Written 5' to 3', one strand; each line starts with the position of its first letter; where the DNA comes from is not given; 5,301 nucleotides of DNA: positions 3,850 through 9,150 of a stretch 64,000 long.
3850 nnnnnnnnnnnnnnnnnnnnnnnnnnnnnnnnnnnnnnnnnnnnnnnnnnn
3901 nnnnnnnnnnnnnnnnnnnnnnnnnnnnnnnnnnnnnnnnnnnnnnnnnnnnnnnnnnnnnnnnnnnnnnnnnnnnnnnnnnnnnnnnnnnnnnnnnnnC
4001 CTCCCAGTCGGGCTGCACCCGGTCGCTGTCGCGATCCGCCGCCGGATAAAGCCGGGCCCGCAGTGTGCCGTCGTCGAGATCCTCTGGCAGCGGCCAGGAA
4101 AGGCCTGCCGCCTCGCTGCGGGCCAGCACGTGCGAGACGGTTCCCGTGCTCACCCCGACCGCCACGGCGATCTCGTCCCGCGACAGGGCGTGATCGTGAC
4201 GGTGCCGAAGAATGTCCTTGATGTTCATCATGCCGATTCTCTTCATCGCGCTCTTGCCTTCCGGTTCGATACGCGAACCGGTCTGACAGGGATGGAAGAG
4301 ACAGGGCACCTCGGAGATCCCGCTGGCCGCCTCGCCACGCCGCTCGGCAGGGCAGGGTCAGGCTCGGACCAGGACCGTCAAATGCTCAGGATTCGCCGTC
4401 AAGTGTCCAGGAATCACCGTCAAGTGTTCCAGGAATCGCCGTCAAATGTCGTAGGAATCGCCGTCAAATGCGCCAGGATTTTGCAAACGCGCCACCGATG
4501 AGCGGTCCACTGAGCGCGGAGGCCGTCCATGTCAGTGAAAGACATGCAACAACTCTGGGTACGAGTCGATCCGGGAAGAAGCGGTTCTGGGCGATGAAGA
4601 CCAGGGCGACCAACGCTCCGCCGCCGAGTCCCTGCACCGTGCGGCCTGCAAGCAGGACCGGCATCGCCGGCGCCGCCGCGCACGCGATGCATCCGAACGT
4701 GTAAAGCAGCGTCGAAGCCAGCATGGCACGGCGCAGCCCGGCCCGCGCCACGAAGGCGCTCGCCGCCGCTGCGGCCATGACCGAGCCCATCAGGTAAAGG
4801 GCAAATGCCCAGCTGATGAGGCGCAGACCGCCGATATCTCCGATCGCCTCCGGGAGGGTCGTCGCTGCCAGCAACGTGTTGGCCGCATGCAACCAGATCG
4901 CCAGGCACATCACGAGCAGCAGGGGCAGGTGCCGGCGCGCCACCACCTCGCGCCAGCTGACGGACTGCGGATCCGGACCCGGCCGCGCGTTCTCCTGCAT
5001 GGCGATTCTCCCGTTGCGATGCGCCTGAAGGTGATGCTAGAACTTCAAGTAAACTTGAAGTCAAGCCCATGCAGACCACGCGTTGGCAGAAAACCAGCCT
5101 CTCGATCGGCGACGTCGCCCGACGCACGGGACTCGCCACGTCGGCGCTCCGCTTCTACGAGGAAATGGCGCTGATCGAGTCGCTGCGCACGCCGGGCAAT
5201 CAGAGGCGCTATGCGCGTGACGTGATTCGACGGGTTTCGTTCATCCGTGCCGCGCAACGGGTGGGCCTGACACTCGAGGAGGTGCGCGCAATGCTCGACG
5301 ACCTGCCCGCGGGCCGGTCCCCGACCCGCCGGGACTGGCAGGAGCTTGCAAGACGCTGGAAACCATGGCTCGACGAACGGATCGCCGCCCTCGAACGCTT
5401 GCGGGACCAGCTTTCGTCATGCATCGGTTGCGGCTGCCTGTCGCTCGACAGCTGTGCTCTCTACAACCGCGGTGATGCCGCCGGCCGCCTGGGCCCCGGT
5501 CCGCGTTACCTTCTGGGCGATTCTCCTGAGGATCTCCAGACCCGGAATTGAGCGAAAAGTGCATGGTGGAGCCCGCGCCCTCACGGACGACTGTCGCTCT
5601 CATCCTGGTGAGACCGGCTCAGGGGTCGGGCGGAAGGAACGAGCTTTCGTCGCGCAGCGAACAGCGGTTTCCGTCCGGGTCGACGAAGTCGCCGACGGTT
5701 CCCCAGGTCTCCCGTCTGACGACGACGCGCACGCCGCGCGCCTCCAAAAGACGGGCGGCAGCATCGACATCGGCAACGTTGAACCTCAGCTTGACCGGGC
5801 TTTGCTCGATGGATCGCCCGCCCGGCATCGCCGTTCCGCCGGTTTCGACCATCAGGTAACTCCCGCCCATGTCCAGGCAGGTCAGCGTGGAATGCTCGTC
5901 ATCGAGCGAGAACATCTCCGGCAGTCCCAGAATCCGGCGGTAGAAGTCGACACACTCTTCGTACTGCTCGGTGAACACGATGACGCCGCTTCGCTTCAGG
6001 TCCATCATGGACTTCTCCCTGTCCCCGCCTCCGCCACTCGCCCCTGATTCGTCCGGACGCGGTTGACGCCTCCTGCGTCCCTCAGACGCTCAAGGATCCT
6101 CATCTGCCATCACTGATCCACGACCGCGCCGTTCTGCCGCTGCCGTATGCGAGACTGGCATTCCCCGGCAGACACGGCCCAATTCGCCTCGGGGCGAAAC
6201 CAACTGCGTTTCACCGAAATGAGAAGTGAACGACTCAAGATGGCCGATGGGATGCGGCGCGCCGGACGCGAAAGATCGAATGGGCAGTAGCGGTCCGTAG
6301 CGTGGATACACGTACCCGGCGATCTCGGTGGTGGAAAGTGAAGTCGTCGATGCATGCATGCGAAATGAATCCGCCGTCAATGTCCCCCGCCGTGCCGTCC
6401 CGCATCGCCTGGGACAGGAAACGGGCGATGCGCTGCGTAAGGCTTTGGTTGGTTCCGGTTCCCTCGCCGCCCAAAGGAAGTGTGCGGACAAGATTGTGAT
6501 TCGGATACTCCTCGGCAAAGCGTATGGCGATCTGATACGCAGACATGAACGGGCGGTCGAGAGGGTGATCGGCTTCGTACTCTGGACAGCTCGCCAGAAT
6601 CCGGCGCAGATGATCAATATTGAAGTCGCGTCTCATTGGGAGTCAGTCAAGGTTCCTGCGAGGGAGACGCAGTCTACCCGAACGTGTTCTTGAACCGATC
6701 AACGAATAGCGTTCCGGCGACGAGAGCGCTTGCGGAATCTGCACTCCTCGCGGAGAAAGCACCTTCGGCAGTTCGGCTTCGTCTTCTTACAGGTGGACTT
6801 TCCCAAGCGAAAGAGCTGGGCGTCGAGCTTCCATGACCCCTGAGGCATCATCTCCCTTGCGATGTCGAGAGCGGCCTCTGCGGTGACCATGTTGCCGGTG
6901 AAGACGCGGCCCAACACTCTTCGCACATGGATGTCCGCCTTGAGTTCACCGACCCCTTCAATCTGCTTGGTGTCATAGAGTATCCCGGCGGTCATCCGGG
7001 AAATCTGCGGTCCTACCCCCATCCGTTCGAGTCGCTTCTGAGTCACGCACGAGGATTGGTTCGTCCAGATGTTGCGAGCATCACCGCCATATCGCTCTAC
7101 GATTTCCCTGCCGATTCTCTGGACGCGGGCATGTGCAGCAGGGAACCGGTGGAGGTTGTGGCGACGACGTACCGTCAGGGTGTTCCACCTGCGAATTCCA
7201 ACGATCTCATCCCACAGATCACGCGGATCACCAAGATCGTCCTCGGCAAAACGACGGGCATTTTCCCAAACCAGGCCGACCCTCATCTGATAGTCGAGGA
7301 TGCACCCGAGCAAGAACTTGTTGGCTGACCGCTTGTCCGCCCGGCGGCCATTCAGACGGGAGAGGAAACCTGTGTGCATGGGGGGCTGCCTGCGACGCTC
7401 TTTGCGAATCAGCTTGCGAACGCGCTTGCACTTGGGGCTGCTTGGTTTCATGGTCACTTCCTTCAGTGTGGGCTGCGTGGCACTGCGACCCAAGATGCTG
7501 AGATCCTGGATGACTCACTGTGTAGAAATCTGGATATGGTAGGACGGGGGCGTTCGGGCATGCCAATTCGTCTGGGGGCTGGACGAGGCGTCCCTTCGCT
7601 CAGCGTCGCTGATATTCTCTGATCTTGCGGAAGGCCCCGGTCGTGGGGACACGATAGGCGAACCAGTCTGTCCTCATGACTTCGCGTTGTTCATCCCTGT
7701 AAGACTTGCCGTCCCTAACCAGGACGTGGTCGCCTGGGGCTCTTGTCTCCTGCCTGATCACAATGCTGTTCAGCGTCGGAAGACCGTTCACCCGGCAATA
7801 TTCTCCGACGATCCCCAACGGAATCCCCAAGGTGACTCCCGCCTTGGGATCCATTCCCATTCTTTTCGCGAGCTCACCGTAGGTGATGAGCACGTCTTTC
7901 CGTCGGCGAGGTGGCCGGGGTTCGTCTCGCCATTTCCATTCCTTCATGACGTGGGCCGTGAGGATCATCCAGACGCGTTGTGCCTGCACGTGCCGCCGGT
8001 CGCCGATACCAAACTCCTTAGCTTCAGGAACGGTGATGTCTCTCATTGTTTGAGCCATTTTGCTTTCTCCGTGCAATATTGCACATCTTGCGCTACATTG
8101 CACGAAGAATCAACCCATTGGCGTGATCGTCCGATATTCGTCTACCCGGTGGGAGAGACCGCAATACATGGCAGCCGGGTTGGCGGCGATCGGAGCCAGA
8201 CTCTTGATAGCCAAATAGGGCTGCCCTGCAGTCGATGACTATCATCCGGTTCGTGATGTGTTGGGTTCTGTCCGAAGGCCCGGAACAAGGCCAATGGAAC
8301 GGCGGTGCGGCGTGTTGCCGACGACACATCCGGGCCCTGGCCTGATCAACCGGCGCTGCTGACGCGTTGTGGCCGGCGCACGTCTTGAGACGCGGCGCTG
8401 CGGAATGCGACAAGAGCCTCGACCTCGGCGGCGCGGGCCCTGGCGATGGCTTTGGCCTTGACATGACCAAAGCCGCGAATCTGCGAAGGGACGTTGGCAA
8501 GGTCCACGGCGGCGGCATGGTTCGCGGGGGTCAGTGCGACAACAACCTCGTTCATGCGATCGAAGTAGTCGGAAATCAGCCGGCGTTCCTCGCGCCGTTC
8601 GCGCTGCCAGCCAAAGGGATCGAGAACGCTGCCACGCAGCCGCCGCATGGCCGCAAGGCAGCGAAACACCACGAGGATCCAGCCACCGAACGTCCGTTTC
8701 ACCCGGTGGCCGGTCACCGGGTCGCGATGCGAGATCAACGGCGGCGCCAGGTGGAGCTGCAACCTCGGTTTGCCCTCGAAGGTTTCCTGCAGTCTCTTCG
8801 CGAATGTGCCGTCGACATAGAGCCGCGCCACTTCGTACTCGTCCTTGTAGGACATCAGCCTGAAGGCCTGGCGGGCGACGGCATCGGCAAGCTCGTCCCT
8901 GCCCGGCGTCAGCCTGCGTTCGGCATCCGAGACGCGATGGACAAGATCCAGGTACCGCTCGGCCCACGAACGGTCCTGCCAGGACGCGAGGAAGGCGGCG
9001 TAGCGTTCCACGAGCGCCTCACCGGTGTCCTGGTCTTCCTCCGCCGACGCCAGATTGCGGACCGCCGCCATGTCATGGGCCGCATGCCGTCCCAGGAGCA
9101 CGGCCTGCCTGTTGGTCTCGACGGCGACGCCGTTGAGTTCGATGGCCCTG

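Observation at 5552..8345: A lower-GC islet of four small genes with DNA-damage or DNA-modification flavour, wedged between soxR and a housekeeping oxidoreductase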

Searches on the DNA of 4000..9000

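Call 67: search_rna_families(source=window, start=4000, end=9000, threshold=evalue, max_evalue=0.1)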
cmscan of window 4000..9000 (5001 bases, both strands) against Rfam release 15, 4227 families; matches with E-value up to 0.1: 1.
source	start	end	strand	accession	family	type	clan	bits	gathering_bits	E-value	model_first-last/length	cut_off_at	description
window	6183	6235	-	RF01704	Glutamine-II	Cis-reg; riboswitch;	-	21.8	33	0.035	1-60/60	no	Glutamine-II riboswitch aptamer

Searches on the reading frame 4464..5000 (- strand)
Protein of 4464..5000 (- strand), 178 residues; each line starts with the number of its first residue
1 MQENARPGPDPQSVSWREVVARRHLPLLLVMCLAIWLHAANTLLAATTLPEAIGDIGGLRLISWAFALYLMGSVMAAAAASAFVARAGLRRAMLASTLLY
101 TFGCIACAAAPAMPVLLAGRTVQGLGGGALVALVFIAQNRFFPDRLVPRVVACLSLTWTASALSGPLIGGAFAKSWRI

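Call 3: search_protein_families(library=pfam, proteins=[window:4464-5000:-], max_evalue=0.1)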
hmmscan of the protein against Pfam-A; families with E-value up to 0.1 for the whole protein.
window:4464-5000:- (178 aa): 2 families
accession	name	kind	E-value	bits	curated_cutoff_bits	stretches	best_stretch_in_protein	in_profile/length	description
PF07690.21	MFS_1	-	1.9e-16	60.4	33.4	1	31-176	1-150/347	Major Facilitator Superfamily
PF00083.30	Sugar_tr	-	4.5e-07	29.6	22.3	1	61-173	47-162/452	Sugar (and other) transporter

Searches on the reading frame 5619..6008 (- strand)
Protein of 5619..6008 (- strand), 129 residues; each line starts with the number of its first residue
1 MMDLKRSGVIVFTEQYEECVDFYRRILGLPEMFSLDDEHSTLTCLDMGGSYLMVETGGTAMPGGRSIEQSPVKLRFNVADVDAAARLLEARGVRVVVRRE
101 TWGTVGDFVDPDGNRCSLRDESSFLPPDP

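Call 3: search_protein_families(library=pfam, proteins=[window:5619-6008:-], max_evalue=0.1)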
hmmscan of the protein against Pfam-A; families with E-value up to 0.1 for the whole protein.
window:5619-6008:- (129 aa): 4 families
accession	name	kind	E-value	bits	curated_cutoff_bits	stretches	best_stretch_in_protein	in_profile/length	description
PF00903.31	Glyoxalase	-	1.8e-10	41.7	20.6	1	10-115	6-118/121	Glyoxalase/Bleomycin resistance protein/Dioxygenase superfamily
PF18029.7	Glyoxalase_6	-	3.2e-07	31.4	23.6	1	13-117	6-104/106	Glyoxalase-like domain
PF12681.13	Glyoxalase_2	-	0.00061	20.2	30.1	1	9-115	4-110/118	Glyoxalase-like domain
PF13669.12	Glyoxalase_4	-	0.017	15.9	27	1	13-98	7-96/109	Glyoxalase/Bleomycin resistance protein/Dioxygenase superfamily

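Call 4: search_protein_families(library=padloc, proteins=[window:5619-6008:-], max_evalue=0.1)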
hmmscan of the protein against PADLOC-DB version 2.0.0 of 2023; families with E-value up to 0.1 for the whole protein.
window:5619-6008:- (129 aa): 0 families

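Call 5: search_protein_families(library=ncbifam, proteins=[window:5619-6008:-], max_evalue=0.1)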
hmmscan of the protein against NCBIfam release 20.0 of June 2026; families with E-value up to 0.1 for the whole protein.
window:5619-6008:- (129 aa): 5 families
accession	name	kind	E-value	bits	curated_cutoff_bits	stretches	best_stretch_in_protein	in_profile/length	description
NF000221.4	FosA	exception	0.0011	18.8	250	1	15-117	14-113/137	FosA family fosfomycin resistance glutathione transferase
NF000094.1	354827590_fosA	exception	0.0039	17.3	275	1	19-116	18-109/135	FosA family fosfomycin resistance glutathione transferase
NF040540.1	fosA5_fam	exception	0.0043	17.1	310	1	14-119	13-115/139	FosA5 family fosfomycin resistance glutathione transferase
NF000496.2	Fos_GSH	equivalog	0.029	14.5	180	1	14-117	13-113/136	fosfomycin resistance glutathione transferase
NF050075.1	SMU1112c_YaeR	equivalog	0.088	13.1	140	0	9-112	7-117/125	SMU1112c/YaeR family gloxylase I-like metalloprotein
